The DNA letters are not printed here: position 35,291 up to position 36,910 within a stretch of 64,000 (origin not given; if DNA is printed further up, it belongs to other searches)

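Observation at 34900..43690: Tightly coupled four-gene operon: tpsA - tpsB - orphan type-I binding protein - secreted histidine phosphatase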

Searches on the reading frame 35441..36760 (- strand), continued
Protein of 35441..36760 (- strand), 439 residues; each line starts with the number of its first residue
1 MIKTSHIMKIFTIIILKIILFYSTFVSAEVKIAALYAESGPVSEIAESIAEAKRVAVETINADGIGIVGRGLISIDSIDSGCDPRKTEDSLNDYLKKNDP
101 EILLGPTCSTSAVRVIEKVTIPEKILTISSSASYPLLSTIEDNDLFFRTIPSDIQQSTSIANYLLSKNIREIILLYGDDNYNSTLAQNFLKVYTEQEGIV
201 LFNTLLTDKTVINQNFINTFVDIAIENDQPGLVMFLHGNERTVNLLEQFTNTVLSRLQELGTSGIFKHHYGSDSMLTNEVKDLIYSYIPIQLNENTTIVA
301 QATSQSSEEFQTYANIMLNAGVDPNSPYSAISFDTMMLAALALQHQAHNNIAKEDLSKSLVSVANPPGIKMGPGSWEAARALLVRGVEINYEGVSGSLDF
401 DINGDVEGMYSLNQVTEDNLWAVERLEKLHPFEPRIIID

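Call 23: search_solved_structures(query=A1, max_evalue=0.001, show_alignments=2)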
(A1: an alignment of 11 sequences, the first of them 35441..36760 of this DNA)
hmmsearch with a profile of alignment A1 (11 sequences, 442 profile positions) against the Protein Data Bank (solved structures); distinct sequences matched with E-value up to 0.001: 30.
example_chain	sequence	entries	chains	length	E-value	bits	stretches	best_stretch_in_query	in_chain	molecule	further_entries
1usg_A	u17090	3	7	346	3.5e-15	58.7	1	29-198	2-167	LEUCINE-SPECIFIC BINDING PROTEIN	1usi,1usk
2liv_A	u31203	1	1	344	2.7e-14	55.8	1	29-193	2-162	LEUCINE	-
1z15_A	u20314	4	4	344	5.1e-14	54.9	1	29-193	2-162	Leu/Ile/Val-binding protein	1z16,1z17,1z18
8q52_A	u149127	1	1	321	1.3e-13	53.5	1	29-183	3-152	Leucine-specific-binding protein,Chemotaxis protein CheY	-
2lbp_A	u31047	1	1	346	1.6e-13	53.2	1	29-198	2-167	LEUCINE-BINDING PROTEIN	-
8z0g_A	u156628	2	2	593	8.8e-12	47.5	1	39-189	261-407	Leu/Ile/Val-binding protein,Leu/Ile/Val-binding protein,mNeonGreen | NeIle,Leu/Ile/Val-binding protein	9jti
4n0q_A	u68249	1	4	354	1.6e-11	46.7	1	24-199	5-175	Leu/Ile/Val-binding protein homolog 3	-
4mlc_A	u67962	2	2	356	2e-10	43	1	47-199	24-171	Extracellular ligand-binding receptor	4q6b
7lzh_A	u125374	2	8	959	3.8e-07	32.2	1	30-208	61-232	Glutamate receptor 3.4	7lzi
7ca3_A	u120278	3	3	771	5e-07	31.9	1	7-156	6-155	Gamma-aminobutyric acid type B receptor subunit 1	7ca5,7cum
4mqe_A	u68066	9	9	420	2.2e-06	29.8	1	73-156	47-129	Gamma-aminobutyric acid type B receptor subunit 1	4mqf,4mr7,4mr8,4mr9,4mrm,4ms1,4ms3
6uo8_A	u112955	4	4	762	9.7e-06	27.6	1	73-156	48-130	Gamma-aminobutyric acid type B receptor subunit 1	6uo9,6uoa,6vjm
6wiv_A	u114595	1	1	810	1.1e-05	27.5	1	73-155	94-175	Gamma-aminobutyric acid type B receptor subunit 1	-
6w2x_A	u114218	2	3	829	1.1e-05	27.4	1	73-155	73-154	Gamma-aminobutyric acid type B receptor subunit 1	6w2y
7c7q_A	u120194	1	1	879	1.3e-05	27.2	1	73-155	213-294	Gamma-aminobutyric acid type B receptor subunit 1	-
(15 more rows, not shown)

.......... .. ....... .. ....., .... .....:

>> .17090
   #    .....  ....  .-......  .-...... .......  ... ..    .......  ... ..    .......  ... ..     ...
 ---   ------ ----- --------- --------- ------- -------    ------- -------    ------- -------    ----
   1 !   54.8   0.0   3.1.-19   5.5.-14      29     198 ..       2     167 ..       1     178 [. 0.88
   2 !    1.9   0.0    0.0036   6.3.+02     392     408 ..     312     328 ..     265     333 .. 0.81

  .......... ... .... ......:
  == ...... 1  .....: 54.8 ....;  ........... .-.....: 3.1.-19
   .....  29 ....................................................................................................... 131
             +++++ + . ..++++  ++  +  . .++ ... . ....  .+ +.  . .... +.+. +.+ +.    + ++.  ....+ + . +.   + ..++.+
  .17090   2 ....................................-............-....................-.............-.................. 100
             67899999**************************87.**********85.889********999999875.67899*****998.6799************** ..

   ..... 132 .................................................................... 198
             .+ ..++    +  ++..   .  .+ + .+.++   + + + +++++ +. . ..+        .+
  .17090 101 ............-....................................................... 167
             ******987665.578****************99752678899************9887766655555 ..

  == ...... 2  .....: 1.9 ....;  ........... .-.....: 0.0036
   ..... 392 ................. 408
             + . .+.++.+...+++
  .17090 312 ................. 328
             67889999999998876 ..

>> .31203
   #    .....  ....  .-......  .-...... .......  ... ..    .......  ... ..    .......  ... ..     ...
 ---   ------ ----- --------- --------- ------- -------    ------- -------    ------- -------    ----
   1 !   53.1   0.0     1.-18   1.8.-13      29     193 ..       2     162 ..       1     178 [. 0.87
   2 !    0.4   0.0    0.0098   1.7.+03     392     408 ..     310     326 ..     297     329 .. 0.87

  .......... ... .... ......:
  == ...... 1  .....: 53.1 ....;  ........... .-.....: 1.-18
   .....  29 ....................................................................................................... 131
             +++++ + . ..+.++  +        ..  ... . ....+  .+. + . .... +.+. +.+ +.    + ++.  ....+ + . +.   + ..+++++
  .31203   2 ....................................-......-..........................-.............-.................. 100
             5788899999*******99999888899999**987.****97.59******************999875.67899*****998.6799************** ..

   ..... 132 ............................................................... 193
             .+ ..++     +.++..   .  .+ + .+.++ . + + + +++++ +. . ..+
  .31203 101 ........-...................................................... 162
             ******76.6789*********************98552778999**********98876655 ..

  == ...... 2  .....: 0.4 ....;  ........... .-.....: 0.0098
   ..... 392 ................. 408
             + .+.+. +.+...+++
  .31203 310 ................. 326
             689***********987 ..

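Call 29: find_related_loci(query=A1, collection=metagenome_contigs, flank=10000)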
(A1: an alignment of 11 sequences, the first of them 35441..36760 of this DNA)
Query A1 (439 aa) in metagenome_contigs; peptide patterns used: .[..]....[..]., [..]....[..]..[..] (x = any residue, [..] = any of these).
287 stretches matched a pattern; 35 encode a relative of the query (tblastn E <= 1e-3); 35 distinct loci.
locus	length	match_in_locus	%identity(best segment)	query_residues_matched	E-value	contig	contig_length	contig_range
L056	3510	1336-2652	95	1-439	0e+0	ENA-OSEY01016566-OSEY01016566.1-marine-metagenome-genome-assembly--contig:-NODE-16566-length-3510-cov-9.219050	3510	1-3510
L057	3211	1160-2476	94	1-439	0e+0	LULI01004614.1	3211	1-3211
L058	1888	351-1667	94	1-439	0e+0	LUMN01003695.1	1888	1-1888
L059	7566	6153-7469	94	1-439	0e+0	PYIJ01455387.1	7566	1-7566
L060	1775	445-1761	88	1-439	0e+0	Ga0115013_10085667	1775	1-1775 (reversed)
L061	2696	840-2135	87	8-439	0e+0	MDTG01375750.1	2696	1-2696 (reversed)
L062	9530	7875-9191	87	1-439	0e+0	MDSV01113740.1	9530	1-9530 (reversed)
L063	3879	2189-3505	84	1-439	0e+0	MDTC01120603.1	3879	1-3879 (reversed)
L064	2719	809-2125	85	1-439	0e+0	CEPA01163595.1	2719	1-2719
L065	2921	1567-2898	79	1-439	0e+0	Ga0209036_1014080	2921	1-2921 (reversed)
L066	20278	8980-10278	58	5-435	6e-157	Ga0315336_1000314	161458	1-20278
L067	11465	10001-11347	54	2-439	3e-154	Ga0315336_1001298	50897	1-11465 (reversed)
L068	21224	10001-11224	59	28-435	4e-154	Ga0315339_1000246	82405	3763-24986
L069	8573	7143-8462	53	6-439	1e-147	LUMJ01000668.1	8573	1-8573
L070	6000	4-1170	58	51-439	3e-147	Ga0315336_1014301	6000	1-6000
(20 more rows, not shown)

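Call 30: predict_structure(alignment_id=A1)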
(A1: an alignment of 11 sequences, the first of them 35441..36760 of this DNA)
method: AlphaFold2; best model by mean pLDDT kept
length: 439 residues; sequences in the alignment: 11
mean_pLDDT: 53.6   pTM: 0.46
mean pLDDT of the five models: 53.6, 50.9, 46.1, 45.1, 38.8
residues with pLDDT >= 90: 0; 70-90: 71; 50-70: 189; < 50: 179
segments of 3 or more residues with pLDDT < 50: 20-26, 40-42, 59-69, 131-155, 264-277, 287-327, 364-439
pLDDT, mean of each block of 10 residues (from residue 1): 62 68 52 68 54 56 42 73 80 85 68 69 62 43 41 50 62 68 64 76 68 65 63 62 64 68 47 42 48 40 42 46 48 60 61 62 38 30 30 24 26 27 26 30
secondary structure, 60 per line:
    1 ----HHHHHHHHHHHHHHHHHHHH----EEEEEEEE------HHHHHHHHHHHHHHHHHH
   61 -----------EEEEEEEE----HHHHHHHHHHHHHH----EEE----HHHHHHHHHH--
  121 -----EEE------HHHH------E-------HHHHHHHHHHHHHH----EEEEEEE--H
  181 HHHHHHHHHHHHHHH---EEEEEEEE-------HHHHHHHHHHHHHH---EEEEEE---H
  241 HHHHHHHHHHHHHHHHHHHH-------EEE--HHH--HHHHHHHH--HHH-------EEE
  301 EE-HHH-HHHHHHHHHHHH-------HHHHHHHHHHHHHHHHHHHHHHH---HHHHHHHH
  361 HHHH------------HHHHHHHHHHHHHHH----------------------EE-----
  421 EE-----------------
elements in order: H5-24 E29-36 H43-60 E72-79 H84-97 E102-104 H109-118 E126-128 H135-138 H153-166 E171-177 H180-195 E199-206 H214-227 E231-236 H240-260 E268-270 H278-285 E298-302 H308-319 H327-349 H353-364 H377-391

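Call 40: search_protein_representatives(protein=window:35441-36760:-)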
Query: 439 residues. Proteins with E-value up to 0.001 (for the whole library): 3413; up to 1e-10: 762; up to 1e-30: 26. The best 150 are listed.
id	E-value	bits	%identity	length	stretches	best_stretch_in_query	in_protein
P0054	1.2e-143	495.3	55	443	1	10-438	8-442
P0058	2.7e-109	382.2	84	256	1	205-413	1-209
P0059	1.6e-76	274.3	83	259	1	289-439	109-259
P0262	6.2e-58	213.1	96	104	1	336-439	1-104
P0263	1.5e-48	182.2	33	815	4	323-412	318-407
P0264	1.2e-47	179.2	33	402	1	12-421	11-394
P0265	3.8e-45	171.0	29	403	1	25-416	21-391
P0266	9.8e-45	169.6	30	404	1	27-422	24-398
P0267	7.1e-44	166.8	25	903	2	21-416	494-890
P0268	2.7e-43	164.9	30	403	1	12-426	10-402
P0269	4.1e-43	164.3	32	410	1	27-426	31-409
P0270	1.1e-42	162.8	30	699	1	27-422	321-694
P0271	2.9e-42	161.5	33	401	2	24-237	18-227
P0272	1.1e-40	156.3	28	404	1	13-425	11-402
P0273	3.9e-39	151.2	91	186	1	275-356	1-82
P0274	9.7e-39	149.9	29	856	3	27-410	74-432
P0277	5.6e-36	140.8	29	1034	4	317-411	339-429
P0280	1.6e-33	132.7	33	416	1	26-417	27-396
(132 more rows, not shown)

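Call 41: search_protein_families(library=pfam, proteins=[P0263, P0264, P0265, P0267, P0270, P0274, P0277, P0269, P0271, P0280], max_evalue=0.001)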
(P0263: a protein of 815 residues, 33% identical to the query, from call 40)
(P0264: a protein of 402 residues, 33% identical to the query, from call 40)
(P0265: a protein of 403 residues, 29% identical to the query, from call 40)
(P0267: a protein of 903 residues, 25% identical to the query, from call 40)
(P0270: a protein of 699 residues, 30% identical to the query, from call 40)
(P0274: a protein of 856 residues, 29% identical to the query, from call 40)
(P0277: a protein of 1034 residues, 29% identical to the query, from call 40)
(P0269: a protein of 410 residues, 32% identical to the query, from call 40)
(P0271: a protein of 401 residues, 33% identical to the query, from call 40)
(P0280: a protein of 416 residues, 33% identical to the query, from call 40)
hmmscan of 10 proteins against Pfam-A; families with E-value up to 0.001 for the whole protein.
P0263 (815 aa): 4 families
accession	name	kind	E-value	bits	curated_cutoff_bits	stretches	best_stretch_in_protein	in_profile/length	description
PF13458.12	Peripla_BP_6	-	1.7e-107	360.5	31.7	2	47-357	1-312/343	Periplasmic binding protein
PF01094.35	ANF_receptor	-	4.5e-75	253.3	25.4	2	458-801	3-349/353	Receptor family ligand binding region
PF13433.12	Peripla_BP_5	-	3.6e-31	109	27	4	48-126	1-78/363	Periplasmic binding protein domain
PF04348.19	LppC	-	8.6e-05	21.8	28.8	1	435-613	216-383/563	LppC putative lipoprotein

P0264 (402 aa): 3 families
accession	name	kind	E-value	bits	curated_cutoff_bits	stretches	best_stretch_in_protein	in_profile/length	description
PF13458.12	Peripla_BP_6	-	2.1e-40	139.9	31.7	1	27-341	1-314/343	Periplasmic binding protein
PF01094.35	ANF_receptor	-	2.9e-29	102.7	25.4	1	50-380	5-340/353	Receptor family ligand binding region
PF13433.12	Peripla_BP_5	-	2e-13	50.7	27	1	28-105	1-78/363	Periplasmic binding protein domain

P0265 (403 aa): 3 families
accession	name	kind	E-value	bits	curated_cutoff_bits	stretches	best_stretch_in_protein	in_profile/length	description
PF01094.35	ANF_receptor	-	3.1e-41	142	25.4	1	47-385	4-345/353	Receptor family ligand binding region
PF13458.12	Peripla_BP_6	-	7.5e-39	134.8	31.7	1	25-339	1-312/343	Periplasmic binding protein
PF13433.12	Peripla_BP_5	-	7.9e-08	32.2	27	1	26-104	1-78/363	Periplasmic binding protein domain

P0267 (903 aa): 4 families
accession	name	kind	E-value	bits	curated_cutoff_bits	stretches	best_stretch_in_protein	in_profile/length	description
PF01094.35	ANF_receptor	-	8.8e-77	259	25.4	2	91-462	3-349/353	Receptor family ligand binding region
PF13458.12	Peripla_BP_6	-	6.6e-50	171.1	31.7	2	510-787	12-283/343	Periplasmic binding protein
PF13433.12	Peripla_BP_5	-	2.4e-09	37.2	27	0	517-579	18-79/363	Periplasmic binding protein domain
PF13407.12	Peripla_BP_4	-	2.6e-06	27.6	35.1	0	647-732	134-218/258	Periplasmic binding protein domain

P0270 (699 aa): 4 families
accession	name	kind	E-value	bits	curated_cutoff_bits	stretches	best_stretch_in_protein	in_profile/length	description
PF00656.27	Peptidase_C14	-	1.5e-43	149.6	21.4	1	25-247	1-233/233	Caspase domain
PF13458.12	Peripla_BP_6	-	1.4e-38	133.9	31.7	1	323-642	1-317/343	Periplasmic binding protein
PF01094.35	ANF_receptor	-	5.2e-34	118.3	25.4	1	346-688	5-351/353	Receptor family ligand binding region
PF13433.12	Peripla_BP_5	-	0.00018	21.2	27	0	324-402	1-79/363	Periplasmic binding protein domain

P0274 (856 aa): 3 families
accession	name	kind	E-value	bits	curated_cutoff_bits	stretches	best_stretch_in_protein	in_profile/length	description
PF13458.12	Peripla_BP_6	-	1.4e-109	367.3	31.7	2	76-383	1-311/343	Periplasmic binding protein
PF01094.35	ANF_receptor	-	2.2e-61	208.3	25.4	2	97-438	3-350/353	Receptor family ligand binding region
PF13433.12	Peripla_BP_5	-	3.8e-25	89.2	27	2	77-160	1-84/363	Periplasmic binding protein domain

P0277 (1034 aa): 4 families
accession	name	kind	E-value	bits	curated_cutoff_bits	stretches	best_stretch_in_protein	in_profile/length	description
PF13458.12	Peripla_BP_6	-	1.9e-90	304.4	31.7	2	72-382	2-312/343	Periplasmic binding protein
PF01094.35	ANF_receptor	-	2.9e-71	240.8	25.4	2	91-433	2-350/353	Receptor family ligand binding region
PF13433.12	Peripla_BP_5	-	6.7e-23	81.8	27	2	73-381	2-309/363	Periplasmic binding protein domain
PF04264.18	YceI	-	4.6e-07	30.8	23.7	1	892-1026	22-146/150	YceI-like domain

P0269 (410 aa): 3 families
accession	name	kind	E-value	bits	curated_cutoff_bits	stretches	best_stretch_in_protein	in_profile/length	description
PF13458.12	Peripla_BP_6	-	1.2e-35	124.3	31.7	1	33-352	1-316/343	Periplasmic binding protein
PF01094.35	ANF_receptor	-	5.1e-32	111.7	25.4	1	58-394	7-346/353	Receptor family ligand binding region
PF13433.12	Peripla_BP_5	-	5e-08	32.9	27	1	35-233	2-192/363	Periplasmic binding protein domain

P0271 (401 aa): 3 families
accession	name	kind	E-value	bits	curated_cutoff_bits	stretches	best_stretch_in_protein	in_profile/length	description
PF13458.12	Peripla_BP_6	-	6e-38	131.8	31.7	1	26-338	3-312/343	Periplasmic binding protein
PF01094.35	ANF_receptor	-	9.1e-31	107.6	25.4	1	47-385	5-346/353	Receptor family ligand binding region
PF13433.12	Peripla_BP_5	-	2.2e-10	40.6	27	1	26-337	2-309/363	Periplasmic binding protein domain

P0280 (416 aa): 3 families
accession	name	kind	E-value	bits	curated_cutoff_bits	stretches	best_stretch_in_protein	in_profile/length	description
PF01094.35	ANF_receptor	-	5.5e-46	157.7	25.4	1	54-395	5-351/353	Receptor family ligand binding region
PF13458.12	Peripla_BP_6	-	4.7e-34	119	31.7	1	30-346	1-314/343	Periplasmic binding protein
PF13433.12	Peripla_BP_5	-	1e-05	25.3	27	0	31-122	1-90/363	Periplasmic binding protein domain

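Call 42: list_cluster_members(proteins=[P0263, P0264, P0265, P0266, P0267, P0268, P0269, P0270, P0274, P0277])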
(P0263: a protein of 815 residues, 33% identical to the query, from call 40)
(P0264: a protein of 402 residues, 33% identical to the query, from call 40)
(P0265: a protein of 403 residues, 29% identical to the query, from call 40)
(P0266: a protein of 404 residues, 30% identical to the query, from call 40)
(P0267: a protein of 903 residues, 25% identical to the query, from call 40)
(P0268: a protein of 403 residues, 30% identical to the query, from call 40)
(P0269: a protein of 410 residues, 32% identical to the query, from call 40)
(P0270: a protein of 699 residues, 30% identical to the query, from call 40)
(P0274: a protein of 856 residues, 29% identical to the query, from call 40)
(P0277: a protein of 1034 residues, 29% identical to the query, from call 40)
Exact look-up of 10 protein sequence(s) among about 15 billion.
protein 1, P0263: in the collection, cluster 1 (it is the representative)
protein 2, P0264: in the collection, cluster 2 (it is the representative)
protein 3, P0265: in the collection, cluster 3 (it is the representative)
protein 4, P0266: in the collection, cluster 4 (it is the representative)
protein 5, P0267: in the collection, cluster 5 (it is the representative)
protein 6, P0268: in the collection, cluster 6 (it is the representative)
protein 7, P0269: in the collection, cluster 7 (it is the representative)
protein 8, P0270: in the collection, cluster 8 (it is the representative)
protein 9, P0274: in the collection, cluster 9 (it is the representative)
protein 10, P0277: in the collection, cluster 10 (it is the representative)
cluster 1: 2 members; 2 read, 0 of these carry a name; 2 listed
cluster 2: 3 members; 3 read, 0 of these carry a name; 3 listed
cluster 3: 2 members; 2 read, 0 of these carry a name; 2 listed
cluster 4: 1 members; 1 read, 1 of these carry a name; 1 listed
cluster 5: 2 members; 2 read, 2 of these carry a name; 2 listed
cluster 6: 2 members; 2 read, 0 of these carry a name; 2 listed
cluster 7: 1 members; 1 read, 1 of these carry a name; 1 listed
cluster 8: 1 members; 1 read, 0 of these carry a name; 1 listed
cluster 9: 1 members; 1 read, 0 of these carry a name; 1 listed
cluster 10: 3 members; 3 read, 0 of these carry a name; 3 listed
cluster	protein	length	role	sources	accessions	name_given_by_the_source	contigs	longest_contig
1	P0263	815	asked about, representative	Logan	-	-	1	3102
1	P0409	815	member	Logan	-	-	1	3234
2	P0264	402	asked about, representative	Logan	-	-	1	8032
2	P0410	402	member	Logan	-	-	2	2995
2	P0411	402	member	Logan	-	-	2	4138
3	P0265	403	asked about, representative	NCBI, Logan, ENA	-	-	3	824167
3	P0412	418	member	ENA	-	-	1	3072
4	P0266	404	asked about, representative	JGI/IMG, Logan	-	branched-chain amino acid transport system substrate-binding protein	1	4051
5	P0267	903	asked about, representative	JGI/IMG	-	branched-chain amino acid transport system substrate-binding protein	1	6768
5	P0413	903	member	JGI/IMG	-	branched-chain amino acid transport system substrate-binding protein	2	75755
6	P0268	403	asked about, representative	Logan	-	-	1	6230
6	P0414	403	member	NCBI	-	-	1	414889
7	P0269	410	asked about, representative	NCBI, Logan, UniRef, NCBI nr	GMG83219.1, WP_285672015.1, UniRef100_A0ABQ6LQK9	ABC transporter substrate-binding protein [Paralimibaculum aggregatum] | ABC transporter substrate-binding protein n=1 Tax=Paralimibaculum aggregatum ... | ABC transporter substrate-binding protein [Limibaculum sp. NKW23]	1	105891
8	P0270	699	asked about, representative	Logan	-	-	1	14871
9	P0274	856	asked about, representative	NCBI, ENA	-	-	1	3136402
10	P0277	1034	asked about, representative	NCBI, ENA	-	-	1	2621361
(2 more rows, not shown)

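Call 43: find_encoding_contigs(protein=P0265, flank=8000, max_places=2)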
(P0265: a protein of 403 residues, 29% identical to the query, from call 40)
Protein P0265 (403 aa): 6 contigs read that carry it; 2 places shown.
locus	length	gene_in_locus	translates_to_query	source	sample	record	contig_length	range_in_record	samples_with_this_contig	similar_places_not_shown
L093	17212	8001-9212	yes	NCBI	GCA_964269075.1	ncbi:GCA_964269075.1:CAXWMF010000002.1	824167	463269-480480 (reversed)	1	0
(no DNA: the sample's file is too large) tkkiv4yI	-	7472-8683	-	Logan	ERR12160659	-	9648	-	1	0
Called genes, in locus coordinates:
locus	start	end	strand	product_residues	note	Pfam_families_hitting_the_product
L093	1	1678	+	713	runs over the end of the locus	PF05378:Hydant_A_N, PF01968:Hydantoinase_A, PF19278:Hydant_A_C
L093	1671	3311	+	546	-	PF02538:Hydantoinase_B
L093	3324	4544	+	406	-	PF00155:Aminotran_1_2, PF01041:DegT_DnrJ_EryC1 (weak)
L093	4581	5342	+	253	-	PF00005:ABC_tran, PF13304:AAA_21 (faint), PF12399:BCA_ABC_TP_C (weak)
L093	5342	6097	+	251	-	PF00005:ABC_tran, PF13304:AAA_21 (faint)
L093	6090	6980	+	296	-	PF02653:BPD_transp_2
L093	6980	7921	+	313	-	PF02653:BPD_transp_2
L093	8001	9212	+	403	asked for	PF13433:Peripla_BP_5 (weak), PF13458:Peripla_BP_6, PF01094:ANF_receptor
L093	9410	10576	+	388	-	PF02771:Acyl-CoA_dh_N, PF02770:Acyl-CoA_dh_M, PF00441:Acyl-CoA_dh_1, PF08028:Acyl-CoA_dh_2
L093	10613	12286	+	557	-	PF02776:TPP_enzyme_N, PF00205:TPP_enzyme_M, PF02775:TPP_enzyme_C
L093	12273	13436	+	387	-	PF02515:CoA_transf_3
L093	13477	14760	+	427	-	PF01946:Thi4 (weak), PF07992:Pyr_redox_2 (weak), PF00890:FAD_binding_2 (weak), PF01266:DAO, PF01494:FAD_binding_3 (weak), PF13450:NAD_binding_8 (weak), PF13738:Pyr_redox_3 (faint)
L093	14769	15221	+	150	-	PF19315:MC_hydratase, PF01575:MaoC_dehydratas, PF13452:FAS1_DH_region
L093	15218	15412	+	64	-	PF03328:HpcH_HpaI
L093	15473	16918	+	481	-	PF00171:Aldedh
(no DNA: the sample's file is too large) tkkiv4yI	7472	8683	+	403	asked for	PF13433:Peripla_BP_5 (weak), PF13458:Peripla_BP_6, PF01094:ANF_receptor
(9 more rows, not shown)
